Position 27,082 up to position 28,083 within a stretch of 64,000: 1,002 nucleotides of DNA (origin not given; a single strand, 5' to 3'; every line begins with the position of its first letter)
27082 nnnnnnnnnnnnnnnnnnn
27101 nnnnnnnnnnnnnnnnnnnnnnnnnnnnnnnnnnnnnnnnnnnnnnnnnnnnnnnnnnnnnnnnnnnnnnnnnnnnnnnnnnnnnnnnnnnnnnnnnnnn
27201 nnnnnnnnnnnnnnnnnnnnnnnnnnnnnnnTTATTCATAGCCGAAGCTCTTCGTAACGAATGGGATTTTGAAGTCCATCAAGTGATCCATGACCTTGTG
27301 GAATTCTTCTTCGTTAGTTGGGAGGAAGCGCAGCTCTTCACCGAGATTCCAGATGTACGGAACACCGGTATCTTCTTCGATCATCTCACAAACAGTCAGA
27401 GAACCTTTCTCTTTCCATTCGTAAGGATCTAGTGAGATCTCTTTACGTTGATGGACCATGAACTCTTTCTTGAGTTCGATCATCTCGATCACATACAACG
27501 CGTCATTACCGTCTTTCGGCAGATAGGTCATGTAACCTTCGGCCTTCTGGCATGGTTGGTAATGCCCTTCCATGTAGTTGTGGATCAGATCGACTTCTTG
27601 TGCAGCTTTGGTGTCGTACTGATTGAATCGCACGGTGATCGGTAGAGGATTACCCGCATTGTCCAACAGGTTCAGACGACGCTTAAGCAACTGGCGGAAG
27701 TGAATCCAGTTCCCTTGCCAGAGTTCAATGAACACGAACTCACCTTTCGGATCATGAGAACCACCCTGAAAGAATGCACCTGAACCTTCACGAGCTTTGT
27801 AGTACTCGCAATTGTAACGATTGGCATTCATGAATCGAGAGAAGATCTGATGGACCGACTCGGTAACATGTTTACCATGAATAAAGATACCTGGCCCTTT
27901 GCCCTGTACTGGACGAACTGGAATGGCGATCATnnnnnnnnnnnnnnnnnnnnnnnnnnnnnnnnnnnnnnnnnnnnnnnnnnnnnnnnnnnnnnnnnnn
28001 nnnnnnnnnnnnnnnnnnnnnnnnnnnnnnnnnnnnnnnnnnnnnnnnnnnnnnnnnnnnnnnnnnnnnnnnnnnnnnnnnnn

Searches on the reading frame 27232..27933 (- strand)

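Call 27: search_protein_families(library=phrogs, proteins=[window:27232-27933:-], max_evalue=0.001)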
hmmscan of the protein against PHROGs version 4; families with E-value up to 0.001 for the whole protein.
window:27232-27933:- (233 aa): 1 family
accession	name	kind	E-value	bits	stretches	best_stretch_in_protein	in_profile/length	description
phrog_18830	-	unknown function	1.9e-21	78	2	9-75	8-74/167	-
